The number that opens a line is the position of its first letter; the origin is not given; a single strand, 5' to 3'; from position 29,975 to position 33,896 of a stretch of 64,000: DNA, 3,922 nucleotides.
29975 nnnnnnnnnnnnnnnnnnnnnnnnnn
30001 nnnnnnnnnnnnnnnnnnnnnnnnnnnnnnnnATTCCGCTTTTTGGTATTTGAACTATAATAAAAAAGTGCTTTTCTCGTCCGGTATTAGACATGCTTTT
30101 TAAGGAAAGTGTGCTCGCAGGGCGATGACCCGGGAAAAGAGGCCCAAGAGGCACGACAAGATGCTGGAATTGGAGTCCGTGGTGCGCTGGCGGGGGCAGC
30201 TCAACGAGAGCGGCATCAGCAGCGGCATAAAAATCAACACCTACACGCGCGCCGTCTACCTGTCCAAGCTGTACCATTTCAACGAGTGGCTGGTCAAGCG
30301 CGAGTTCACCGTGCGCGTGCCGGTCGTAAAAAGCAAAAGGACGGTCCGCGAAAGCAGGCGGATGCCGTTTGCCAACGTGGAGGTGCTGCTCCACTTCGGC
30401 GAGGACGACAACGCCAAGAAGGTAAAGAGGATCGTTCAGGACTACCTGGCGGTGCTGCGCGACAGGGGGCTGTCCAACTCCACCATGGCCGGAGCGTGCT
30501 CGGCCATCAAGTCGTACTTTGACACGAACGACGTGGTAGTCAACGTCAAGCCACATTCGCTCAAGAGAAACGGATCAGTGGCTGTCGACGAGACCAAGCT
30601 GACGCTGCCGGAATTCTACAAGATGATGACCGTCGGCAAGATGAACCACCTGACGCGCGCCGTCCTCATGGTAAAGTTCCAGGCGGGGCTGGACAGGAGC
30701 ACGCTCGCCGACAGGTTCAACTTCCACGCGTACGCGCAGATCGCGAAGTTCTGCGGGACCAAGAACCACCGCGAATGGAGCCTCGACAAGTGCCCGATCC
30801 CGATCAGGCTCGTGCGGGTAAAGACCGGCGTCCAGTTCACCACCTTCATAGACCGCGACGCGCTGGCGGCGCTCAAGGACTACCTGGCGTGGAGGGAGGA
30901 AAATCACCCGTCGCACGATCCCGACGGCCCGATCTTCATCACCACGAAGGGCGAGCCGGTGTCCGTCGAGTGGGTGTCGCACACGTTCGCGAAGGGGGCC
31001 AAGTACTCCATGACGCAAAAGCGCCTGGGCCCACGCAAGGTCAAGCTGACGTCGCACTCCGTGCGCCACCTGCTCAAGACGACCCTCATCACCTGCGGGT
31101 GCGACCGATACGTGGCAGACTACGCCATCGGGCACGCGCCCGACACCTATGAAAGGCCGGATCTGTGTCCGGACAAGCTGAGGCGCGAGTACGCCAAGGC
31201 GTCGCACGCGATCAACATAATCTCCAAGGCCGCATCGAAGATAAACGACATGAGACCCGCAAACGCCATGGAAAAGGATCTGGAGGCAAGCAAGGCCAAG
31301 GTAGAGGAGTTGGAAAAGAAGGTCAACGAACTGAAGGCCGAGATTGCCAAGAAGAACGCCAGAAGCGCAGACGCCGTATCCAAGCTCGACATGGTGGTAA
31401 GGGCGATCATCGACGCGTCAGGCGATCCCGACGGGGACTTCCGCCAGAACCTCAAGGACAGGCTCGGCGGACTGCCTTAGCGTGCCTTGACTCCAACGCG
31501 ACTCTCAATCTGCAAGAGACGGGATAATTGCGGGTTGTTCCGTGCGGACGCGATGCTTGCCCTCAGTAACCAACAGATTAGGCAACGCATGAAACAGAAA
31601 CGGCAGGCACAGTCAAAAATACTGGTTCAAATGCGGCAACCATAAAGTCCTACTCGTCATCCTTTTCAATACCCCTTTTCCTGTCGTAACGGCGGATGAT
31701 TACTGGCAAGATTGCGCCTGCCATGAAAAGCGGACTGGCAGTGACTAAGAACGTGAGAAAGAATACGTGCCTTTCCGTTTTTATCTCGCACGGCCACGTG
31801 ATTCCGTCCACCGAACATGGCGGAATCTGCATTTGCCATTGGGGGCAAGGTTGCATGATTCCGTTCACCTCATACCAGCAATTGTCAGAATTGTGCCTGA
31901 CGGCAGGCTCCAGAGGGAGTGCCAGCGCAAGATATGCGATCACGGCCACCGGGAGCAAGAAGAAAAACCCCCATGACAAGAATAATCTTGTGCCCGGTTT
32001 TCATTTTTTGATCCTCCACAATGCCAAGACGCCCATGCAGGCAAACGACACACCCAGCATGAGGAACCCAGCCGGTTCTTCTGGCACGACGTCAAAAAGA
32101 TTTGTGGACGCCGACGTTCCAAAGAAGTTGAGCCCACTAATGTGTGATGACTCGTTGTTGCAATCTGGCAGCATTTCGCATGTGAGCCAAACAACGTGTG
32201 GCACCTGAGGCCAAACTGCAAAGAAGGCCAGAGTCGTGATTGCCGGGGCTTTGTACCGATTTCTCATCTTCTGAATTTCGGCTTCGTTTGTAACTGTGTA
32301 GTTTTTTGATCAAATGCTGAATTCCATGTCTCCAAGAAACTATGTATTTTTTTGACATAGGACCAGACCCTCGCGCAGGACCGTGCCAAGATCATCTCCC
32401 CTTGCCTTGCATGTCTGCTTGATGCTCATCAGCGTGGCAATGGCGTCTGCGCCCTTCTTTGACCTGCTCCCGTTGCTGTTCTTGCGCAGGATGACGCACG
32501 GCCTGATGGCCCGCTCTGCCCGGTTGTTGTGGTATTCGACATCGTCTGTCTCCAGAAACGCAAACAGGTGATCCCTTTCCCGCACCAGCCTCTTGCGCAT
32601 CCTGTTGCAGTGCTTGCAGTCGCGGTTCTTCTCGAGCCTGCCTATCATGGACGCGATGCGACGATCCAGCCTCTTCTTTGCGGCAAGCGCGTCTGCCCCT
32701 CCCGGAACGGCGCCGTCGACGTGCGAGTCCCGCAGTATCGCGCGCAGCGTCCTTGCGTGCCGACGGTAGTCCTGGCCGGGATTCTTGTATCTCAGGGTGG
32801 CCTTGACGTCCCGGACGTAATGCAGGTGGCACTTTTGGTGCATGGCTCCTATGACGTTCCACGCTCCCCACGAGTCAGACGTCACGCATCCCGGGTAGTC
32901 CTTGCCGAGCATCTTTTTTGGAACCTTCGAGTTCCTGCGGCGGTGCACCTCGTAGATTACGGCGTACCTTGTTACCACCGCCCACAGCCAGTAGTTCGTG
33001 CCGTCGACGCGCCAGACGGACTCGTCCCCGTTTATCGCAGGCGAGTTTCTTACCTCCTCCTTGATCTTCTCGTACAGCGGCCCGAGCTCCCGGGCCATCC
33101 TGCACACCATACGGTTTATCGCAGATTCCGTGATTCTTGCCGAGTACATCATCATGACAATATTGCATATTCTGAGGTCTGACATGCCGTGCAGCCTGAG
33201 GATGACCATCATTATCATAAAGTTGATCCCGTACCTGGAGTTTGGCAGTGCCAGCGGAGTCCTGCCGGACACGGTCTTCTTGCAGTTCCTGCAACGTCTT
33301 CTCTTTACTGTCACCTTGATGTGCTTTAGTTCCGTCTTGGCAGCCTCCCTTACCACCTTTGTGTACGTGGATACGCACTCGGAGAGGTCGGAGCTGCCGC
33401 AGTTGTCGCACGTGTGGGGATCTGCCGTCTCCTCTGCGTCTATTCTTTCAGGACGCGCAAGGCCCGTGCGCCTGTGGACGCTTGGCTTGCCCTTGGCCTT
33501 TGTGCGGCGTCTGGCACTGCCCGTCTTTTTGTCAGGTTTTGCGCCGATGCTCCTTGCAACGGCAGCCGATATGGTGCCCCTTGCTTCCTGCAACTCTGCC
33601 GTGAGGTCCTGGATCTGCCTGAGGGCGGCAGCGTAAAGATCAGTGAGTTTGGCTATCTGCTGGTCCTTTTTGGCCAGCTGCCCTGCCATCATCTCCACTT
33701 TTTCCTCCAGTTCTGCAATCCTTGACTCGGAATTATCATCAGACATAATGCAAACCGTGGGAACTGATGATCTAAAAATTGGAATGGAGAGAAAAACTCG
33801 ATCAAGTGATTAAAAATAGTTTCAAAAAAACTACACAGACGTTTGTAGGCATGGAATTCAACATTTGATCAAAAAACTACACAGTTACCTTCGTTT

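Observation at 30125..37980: Integrase-linked accessory island between tbp and the DUF1512-like gene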

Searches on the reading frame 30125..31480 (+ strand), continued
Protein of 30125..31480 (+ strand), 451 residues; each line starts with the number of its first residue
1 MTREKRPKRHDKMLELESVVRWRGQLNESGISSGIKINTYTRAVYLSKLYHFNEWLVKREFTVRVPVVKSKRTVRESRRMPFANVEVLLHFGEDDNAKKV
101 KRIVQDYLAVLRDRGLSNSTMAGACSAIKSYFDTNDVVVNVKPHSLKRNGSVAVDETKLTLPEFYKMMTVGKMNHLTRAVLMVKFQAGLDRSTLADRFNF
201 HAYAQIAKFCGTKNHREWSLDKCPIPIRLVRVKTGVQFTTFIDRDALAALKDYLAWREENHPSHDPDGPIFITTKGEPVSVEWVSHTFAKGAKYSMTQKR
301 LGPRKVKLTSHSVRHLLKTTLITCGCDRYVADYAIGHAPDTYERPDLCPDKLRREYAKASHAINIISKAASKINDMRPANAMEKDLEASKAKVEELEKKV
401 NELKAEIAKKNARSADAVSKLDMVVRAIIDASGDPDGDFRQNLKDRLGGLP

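Call 71: search_solved_structures(query=A4, max_evalue=1, show_alignments=3)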
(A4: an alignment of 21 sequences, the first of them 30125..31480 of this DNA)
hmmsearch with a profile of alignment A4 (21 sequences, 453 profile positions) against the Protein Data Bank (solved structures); distinct sequences matched with E-value up to 1: 2.
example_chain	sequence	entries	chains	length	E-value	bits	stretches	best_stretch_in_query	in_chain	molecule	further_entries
5hxy_A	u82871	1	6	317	0.0017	20.9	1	246-360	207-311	Tyrosine recombinase XerA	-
4a8e_A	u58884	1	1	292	0.12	14.9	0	307-362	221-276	PROBABLE TYROSINE RECOMBINASE XERC-LIKE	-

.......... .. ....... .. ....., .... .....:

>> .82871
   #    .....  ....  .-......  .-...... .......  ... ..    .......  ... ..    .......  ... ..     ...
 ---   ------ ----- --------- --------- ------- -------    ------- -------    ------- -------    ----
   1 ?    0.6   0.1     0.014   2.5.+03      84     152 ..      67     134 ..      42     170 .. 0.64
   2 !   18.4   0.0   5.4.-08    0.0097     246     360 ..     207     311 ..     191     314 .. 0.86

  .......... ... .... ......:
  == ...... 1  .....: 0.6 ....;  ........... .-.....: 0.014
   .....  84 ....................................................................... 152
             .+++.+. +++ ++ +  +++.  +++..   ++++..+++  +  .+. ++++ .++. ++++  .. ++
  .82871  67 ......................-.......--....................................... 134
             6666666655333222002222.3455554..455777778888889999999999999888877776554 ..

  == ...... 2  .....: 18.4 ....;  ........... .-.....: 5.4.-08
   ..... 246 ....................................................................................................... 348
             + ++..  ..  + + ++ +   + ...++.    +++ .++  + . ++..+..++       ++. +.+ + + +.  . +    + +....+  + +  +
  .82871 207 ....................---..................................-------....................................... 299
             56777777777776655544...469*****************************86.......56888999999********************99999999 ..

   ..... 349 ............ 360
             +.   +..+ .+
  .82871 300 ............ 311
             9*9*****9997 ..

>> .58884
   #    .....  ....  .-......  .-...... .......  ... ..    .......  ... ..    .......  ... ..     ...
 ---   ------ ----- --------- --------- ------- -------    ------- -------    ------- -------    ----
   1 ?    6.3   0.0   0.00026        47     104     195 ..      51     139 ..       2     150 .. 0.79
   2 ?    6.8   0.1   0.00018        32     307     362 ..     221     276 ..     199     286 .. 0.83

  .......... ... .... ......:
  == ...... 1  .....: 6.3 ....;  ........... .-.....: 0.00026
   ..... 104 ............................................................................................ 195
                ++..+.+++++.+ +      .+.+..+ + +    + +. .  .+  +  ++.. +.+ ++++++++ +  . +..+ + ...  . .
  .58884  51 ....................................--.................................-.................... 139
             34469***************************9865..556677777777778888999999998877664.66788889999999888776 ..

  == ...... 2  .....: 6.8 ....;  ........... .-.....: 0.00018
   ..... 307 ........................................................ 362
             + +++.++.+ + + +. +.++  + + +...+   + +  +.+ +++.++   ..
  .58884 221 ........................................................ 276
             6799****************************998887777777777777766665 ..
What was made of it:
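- On Tyrosine recombinase superfamily: The XerA structure 5hxy is matched by the family profile, E 0.0017 (call 71).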

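Call 84: find_related_loci(query=A4, collection=viral_contigs, flank=10000)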
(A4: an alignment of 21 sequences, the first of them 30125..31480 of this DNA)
Query A4 (451 aa) in viral_contigs; peptide patterns used: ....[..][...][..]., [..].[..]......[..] (x = any residue, [..] = any of these).
26 stretches matched a pattern, but none encodes a relative of the query by tblastn (E <= 1e-3).

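Call 85: search_dna_similar(query=window:30125-31480:+, collection=phages, mode=protein, max_evalue=0.001, max_rows=10)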
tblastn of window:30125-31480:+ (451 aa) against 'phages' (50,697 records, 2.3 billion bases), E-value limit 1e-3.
Records with a match: 4; places in all: 4; records where one place covers at least 80% of the query: 0.
Best place of each record, by identity: <60% 4.
By first word of the organism name: Methanothermobacter 2; Methanobacterium 2.
By host as written in the record: - 2; Methanobacterium thermoautotrophicum Marburg 1; Methanobacterium thermoautotrophicum 1.
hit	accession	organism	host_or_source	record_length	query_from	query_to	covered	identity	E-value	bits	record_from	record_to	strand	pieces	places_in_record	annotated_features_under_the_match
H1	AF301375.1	Methanothermobacter phage psiM100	-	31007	98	356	57%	23.5%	2e-8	63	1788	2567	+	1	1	ORF29: putative integrase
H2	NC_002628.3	Methanothermobacter phage psiM100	-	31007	98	356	57%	23.5%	2e-8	63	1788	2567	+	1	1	ORF29: site-specific integrase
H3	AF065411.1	Methanobacterium phage psiM2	Methanobacterium thermoautotrophicum ...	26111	107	356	55%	21.8%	3e-6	56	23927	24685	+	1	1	unknown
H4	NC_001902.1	Methanobacterium phage psiM2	Methanobacterium thermoautotrophicum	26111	107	356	55%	21.8%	3e-6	56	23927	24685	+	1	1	hypothetical protein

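Call 88: get_annotated_region(hit=H2, flank=1500)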
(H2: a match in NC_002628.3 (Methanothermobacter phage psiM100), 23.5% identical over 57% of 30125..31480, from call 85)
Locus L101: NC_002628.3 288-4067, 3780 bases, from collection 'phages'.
description: Methanothermobacter wolfeii prophage psiM100, complete genome; flanked by Methanothermobacter wolfeii MTW1216 (mtw1216) and MTW1215 (mtw1215) genes, complete cds.
organism: Methanothermobacter phage psiM100 (NCBI taxid 173824)
taxonomy: Viruses; Duplodnaviria; Heunggongvirae; Uroviricota; Caudoviricetes; Methanobavirales; Leisingerviridae; Psimunavirus
host: -; source: -; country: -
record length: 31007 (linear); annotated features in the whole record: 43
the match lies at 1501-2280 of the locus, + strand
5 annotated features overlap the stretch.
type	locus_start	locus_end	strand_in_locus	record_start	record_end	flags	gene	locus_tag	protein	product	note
CDS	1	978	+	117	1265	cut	mtw1216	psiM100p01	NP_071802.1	bifunctional phosphopantothenoylcysteine decarboxylase/phosphopantothenate--cysteine ligase CoaBC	pantothenate metabolism flavoprotein; similar to MTH1216 (pantothenate metabolism flavoprotein) of Methanothermobacter ...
misc_recomb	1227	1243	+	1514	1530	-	-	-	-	-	the core of putative attachment site AttL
CDS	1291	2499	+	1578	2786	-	ORF29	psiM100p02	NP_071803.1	site-specific integrase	similar to ORF29 of Methanothermobacter marburgensis (formerly Methanobacterium thermoautotrophicum Marburg) phage ...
CDS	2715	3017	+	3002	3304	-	ORF30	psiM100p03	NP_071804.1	hypothetical protein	homolgous to ORF30 of Methanothermobacter marburgensis phage psiM2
CDS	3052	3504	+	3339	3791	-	ORF31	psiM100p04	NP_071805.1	hypothetical protein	similar to ORF31 of Methanothermobacter marburgensis phage psiM2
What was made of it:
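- In prophage psiM100 the annotated attL core lies 48 bp upstream of its homologous integrase (call 88).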

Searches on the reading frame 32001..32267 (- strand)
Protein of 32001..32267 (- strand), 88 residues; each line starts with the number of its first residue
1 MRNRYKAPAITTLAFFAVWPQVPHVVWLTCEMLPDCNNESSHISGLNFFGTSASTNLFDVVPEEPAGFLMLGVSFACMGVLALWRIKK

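Call 4: search_protein_families(library=pfam, proteins=[window:32001-32267:-], max_evalue=0.01)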
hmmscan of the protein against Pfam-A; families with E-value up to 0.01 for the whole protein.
window:32001-32267:- (88 aa): 0 families

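Call 5: search_protein_families(library=ncbifam, proteins=[window:32001-32267:-], max_evalue=0.01)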
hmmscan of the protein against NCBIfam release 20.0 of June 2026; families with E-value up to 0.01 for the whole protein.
window:32001-32267:- (88 aa): 0 families

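Call 6: search_protein_families(library=padloc, proteins=[window:32001-32267:-], max_evalue=0.1)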
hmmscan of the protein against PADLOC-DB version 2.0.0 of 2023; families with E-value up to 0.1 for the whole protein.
window:32001-32267:- (88 aa): 0 families

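Call 7: search_protein_families(library=phrogs, proteins=[window:32001-32267:-], max_evalue=0.1)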
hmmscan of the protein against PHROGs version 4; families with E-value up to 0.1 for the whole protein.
window:32001-32267:- (88 aa): 0 families
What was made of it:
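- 32001..32267 (-): 88-aa ORF with a sorting-signal-like C-terminus (PEEP, hydrophobic stretch, RIKK). No family match. No hits in calls 4-7.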

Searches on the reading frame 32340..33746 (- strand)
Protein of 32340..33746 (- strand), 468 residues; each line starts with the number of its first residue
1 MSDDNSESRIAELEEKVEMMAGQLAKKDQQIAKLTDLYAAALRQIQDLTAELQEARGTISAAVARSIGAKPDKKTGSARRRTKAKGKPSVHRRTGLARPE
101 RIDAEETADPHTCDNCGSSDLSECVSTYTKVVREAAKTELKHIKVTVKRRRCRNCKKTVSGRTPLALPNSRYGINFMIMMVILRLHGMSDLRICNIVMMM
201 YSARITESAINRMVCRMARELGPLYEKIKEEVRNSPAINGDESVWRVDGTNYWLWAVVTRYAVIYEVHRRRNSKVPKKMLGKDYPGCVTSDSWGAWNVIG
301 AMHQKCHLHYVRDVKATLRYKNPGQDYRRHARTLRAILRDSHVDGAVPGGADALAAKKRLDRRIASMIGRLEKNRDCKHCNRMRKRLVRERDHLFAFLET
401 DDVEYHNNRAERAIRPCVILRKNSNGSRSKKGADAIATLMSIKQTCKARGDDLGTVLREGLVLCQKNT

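Call 4: search_protein_families(library=pfam, proteins=[window:32340-33746:-], max_evalue=0.01)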
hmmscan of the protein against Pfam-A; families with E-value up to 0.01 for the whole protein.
window:32340-33746:- (468 aa): 1 family
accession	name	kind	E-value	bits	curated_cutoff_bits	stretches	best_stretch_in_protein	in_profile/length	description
PF03050.20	DDE_Tnp_IS66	-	1.5e-34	120.2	23.1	1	192-434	25-283/284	Transposase IS66 family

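Call 5: search_protein_families(library=ncbifam, proteins=[window:32340-33746:-], max_evalue=0.01)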
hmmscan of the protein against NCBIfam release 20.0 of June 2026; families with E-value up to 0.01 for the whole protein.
window:32340-33746:- (468 aa): 5 families
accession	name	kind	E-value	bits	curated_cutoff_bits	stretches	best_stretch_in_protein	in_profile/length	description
NF033517.1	transpos_IS66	equivalog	9.7e-67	225.7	180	1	91-459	4-382/387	IS66 family transposase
NF033587.1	transpos_IS6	equivalog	2.6e-07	30.5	125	1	177-280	9-114/202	IS6 family transposase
NF033550.5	transpos_ISL3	equivalog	3.9e-06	26.2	180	1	102-214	2-116/370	ISL3 family transposase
NF033543.2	transpos_IS256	equivalog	0.0021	17.1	150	0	142-220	32-108/338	IS256 family transposase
NF052320.1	Cbp1_fam_LP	subfamily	0.0058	16.2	90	0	5-59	113-167/286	Cbp1 family collagen-binding glycoprotein adhesin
